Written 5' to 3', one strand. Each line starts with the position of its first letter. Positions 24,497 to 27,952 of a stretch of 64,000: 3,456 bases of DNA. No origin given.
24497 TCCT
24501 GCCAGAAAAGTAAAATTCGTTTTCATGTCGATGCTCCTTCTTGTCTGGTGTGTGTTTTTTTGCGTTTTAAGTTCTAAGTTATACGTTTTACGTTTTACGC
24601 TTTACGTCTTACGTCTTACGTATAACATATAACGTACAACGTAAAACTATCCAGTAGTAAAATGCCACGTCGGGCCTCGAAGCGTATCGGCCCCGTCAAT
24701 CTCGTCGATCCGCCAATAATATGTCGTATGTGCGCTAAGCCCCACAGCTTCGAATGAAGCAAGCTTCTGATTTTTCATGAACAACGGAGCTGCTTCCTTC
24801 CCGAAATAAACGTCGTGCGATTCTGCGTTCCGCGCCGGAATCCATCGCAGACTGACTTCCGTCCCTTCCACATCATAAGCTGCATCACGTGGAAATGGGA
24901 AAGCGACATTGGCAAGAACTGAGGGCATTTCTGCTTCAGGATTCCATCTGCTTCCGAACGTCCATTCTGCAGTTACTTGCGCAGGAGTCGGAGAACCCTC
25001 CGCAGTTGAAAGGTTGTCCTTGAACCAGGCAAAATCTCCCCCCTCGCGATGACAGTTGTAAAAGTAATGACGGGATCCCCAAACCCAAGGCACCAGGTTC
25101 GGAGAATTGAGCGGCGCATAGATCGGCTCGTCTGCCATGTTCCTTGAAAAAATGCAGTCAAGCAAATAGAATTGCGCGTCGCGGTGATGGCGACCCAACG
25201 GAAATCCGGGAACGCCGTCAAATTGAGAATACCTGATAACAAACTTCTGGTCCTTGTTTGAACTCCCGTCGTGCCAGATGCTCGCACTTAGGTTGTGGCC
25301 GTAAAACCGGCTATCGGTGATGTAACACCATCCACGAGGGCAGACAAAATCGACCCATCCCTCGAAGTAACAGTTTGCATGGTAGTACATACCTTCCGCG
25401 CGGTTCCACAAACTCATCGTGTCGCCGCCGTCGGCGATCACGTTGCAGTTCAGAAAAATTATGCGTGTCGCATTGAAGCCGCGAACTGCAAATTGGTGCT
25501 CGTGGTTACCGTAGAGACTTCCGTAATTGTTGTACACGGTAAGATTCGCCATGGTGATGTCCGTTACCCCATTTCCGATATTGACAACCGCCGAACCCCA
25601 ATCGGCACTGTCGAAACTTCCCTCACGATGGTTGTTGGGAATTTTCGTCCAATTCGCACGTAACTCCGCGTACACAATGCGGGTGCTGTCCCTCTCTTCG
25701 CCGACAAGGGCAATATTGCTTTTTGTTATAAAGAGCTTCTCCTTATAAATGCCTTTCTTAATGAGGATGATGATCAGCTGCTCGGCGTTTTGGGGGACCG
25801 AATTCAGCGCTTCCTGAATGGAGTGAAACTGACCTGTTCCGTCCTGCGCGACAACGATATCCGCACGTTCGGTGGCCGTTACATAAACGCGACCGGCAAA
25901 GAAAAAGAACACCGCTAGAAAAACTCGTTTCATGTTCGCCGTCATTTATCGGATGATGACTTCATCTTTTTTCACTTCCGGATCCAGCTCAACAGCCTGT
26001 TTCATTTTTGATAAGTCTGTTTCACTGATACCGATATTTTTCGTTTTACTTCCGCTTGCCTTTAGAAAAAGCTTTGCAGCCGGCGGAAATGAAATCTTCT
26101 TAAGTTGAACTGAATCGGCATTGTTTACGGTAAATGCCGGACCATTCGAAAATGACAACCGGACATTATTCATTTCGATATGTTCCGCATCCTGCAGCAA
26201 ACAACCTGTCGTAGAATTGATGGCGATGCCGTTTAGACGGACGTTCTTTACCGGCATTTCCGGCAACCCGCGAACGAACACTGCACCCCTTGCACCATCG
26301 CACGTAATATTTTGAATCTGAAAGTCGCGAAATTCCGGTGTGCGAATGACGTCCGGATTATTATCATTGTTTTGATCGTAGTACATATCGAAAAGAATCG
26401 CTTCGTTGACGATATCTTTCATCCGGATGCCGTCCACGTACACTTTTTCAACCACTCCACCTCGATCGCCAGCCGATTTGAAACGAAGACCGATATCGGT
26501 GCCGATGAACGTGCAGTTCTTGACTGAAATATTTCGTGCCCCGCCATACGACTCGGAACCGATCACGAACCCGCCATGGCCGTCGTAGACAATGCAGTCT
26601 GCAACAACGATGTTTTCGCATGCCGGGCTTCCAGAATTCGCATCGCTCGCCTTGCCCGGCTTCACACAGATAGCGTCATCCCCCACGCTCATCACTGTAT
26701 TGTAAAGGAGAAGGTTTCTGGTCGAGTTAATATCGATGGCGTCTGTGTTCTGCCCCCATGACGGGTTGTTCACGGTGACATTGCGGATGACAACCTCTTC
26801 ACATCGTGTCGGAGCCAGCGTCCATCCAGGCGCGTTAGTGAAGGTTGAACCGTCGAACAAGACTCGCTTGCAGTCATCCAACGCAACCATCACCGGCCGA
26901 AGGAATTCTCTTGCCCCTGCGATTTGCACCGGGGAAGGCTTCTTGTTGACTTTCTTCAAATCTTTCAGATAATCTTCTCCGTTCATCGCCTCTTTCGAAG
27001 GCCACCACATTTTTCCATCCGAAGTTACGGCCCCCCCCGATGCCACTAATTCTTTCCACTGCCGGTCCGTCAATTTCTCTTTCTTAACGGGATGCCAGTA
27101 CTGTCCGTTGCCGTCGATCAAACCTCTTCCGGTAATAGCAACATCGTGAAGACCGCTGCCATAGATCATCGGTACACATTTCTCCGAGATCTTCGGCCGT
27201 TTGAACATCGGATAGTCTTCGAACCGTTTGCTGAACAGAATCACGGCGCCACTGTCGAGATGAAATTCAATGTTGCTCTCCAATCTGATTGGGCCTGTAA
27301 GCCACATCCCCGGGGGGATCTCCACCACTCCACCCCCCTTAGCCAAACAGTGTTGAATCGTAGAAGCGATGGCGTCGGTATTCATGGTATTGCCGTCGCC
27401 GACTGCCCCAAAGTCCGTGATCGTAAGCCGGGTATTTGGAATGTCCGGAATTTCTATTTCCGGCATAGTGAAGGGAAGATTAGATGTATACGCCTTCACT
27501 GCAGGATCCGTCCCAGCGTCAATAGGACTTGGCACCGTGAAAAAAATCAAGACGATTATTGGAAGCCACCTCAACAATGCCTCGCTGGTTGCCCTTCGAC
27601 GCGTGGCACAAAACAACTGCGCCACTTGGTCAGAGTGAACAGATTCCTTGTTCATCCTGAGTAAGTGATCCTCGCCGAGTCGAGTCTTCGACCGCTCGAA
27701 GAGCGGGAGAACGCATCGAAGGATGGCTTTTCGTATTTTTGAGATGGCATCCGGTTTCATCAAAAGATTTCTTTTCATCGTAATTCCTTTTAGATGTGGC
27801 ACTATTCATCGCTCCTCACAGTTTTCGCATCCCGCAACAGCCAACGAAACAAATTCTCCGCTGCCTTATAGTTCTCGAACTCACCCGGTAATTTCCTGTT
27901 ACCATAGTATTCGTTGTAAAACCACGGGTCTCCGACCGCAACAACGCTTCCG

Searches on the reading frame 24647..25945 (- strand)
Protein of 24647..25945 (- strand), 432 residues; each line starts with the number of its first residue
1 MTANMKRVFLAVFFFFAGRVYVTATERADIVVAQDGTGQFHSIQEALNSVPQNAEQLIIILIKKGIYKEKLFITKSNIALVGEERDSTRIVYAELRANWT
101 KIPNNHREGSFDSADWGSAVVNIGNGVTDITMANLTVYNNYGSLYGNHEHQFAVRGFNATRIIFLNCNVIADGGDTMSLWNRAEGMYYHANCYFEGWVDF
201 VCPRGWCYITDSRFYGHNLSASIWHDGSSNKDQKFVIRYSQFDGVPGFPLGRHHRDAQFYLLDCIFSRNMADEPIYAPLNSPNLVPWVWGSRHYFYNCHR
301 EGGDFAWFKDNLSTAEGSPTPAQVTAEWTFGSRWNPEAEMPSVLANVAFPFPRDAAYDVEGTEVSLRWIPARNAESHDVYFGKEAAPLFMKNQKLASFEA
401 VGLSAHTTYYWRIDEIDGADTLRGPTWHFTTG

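Call 45: search_protein_families(library=pfam, proteins=[window:24647-25945:-], max_evalue=0.00001)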
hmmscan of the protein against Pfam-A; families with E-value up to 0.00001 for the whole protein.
window:24647-25945:- (432 aa): 1 family
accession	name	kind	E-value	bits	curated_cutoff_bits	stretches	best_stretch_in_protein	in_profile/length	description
PF01095.25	Pectinesterase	-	1.9e-17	63.4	27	1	29-206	1-157/298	Pectinesterase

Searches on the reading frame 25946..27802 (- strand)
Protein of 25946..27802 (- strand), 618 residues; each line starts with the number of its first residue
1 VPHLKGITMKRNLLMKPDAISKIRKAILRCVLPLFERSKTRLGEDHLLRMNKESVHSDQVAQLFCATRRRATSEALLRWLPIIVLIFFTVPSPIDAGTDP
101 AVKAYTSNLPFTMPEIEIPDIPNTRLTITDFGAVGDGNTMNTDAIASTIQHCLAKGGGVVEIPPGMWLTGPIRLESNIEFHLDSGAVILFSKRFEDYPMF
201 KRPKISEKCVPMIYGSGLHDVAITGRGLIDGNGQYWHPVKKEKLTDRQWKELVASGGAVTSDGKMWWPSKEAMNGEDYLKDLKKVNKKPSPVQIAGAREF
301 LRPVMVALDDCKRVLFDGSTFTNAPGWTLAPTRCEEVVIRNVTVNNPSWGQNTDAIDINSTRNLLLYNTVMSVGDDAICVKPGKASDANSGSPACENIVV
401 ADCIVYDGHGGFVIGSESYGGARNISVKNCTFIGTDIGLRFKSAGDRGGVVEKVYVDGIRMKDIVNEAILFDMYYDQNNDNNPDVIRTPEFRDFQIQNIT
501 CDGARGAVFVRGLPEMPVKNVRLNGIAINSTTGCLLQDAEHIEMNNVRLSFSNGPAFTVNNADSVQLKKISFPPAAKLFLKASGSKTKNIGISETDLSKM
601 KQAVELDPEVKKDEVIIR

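Call 45: search_protein_families(library=pfam, proteins=[window:25946-27802:-], max_evalue=0.00001)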
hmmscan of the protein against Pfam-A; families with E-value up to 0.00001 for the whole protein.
window:25946-27802:- (618 aa): 3 families
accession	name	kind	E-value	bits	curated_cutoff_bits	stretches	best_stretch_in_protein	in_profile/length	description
PF00295.23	Glyco_hydro_28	-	2.5e-32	112.7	22.9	1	302-531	90-309/324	Glycosyl hydrolases family 28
PF13229.12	Beta_helix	-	7e-09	36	25.9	1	306-436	26-138/158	Right handed beta helix region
PF12708.12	Pect-lyase_RHGA_epim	-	5.8e-08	33.2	27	0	128-184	4-62/213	Rhamnogalacturonase A/epimerase, pectate lyase-like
